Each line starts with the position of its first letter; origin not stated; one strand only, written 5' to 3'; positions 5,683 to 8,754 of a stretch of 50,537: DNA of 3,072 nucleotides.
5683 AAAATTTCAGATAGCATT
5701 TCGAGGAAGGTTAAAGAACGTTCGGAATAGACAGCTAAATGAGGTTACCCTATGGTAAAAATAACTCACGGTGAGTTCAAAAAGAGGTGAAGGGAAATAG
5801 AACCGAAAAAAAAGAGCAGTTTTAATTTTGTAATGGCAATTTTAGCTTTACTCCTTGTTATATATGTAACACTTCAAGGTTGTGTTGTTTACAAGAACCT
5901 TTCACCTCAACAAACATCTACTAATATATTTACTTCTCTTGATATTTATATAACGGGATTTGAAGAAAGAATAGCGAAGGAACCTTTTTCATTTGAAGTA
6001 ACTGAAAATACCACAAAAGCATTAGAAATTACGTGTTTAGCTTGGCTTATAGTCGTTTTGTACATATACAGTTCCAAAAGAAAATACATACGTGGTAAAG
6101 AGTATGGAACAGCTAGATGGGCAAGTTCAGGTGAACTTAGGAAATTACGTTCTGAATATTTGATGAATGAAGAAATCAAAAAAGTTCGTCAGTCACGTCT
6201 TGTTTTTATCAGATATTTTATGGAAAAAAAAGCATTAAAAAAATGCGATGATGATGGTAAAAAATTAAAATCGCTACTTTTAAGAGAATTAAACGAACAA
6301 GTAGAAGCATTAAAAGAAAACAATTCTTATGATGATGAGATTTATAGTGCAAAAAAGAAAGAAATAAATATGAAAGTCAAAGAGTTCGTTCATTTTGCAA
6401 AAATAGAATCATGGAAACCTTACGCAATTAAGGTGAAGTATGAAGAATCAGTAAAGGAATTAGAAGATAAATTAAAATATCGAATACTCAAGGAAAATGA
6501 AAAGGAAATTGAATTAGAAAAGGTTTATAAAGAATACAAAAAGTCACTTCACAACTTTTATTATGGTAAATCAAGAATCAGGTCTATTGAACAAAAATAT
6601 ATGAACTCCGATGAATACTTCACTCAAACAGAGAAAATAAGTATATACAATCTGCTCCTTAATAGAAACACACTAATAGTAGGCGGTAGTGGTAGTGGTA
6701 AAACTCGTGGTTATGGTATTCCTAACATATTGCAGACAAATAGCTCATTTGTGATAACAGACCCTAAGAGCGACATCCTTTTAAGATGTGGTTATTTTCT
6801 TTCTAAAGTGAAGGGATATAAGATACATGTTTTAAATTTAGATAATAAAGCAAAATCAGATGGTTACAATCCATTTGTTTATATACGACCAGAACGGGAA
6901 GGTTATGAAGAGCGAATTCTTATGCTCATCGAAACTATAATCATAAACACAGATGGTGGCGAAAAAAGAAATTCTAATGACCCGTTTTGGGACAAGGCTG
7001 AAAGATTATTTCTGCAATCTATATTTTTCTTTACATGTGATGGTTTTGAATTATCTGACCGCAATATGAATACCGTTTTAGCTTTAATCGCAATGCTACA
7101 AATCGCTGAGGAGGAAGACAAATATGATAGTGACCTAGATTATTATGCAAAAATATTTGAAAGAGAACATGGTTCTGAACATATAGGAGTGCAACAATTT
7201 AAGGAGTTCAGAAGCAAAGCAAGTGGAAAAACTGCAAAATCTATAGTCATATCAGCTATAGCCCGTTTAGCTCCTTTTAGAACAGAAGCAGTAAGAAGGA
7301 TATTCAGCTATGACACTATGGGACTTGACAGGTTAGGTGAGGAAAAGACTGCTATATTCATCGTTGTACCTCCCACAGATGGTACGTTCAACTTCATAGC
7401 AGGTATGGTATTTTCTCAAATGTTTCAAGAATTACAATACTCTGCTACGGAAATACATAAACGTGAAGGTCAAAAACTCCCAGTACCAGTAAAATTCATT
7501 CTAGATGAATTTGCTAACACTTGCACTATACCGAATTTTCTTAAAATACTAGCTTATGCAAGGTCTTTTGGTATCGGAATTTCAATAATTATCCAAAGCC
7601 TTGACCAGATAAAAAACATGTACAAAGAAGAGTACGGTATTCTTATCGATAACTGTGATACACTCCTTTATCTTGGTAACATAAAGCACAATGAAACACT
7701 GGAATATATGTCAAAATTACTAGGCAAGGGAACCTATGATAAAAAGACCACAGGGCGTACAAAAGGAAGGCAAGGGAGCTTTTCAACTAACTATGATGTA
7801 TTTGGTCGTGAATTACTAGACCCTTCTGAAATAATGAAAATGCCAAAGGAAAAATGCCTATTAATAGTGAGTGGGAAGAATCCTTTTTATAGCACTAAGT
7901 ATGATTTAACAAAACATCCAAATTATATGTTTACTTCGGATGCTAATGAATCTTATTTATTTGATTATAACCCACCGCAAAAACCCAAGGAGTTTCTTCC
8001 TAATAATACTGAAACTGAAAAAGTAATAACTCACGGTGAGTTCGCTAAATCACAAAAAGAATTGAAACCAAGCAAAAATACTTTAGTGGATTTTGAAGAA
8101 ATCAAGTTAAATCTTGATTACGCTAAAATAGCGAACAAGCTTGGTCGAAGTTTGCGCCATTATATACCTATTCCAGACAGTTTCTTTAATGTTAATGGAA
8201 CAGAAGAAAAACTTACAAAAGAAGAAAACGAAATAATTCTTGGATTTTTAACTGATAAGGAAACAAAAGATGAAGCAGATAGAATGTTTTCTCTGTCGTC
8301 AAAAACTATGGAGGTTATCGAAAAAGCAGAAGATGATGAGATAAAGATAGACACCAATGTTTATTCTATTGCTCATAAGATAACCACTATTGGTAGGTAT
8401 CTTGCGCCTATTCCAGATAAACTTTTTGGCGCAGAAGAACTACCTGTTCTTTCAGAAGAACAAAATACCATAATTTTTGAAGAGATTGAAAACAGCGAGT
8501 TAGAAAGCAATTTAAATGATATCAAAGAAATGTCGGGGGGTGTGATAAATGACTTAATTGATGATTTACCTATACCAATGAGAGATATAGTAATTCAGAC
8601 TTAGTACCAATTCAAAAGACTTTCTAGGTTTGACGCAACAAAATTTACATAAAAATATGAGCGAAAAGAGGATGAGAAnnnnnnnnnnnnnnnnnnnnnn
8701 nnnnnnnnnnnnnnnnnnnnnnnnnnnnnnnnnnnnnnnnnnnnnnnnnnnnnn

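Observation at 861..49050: Fourteen copies of a 15-bp perfect palindrome AACTCAC-S-GTGAGTT dispersed round the whole replicon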

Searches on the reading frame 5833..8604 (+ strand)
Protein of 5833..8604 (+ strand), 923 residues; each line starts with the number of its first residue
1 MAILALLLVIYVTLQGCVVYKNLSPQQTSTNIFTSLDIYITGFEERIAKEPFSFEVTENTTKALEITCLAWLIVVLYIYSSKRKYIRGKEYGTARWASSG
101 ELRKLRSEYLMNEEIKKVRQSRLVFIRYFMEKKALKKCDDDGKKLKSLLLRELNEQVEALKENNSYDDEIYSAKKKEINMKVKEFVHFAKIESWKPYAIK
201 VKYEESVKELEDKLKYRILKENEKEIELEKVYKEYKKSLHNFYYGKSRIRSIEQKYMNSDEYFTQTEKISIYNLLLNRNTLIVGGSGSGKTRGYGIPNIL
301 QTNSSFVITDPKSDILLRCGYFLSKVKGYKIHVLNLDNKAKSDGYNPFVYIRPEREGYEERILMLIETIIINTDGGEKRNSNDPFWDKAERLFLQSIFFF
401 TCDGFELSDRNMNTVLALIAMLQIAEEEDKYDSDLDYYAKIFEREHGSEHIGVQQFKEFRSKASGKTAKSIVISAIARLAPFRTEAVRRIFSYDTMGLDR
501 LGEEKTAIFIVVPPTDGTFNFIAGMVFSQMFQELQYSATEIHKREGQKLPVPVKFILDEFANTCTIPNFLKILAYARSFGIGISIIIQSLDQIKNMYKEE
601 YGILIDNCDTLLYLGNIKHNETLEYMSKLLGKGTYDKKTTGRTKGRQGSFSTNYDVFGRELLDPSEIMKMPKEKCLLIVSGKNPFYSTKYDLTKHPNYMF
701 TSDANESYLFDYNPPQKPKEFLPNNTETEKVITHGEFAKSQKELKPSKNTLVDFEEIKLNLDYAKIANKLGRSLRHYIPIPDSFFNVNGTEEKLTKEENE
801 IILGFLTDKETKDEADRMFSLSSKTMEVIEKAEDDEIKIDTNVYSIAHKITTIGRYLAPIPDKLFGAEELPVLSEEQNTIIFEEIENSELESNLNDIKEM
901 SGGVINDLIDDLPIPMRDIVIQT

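Call 56: search_protein_families(library=pfam, proteins=[window:5833-8604:+], max_evalue=0.001)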
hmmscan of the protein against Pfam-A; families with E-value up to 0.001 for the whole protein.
window:5833-8604:+ (923 aa): 3 families
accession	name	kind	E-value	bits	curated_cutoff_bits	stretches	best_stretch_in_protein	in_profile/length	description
PF02534.20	T4SS-DNA_transf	-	2.7e-68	231.4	20.1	1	252-690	14-443/468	Type IV secretory system Conjugative DNA transfer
PF12696.13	TraG-D_C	-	2.2e-32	112.1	22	1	552-672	1-126/126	TraM recognition site of TraD and TraG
PF10412.15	TrwB_AAD_bind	-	3.1e-12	46.5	20.5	1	555-685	248-381/387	Type IV secretion-system coupling protein DNA-binding domain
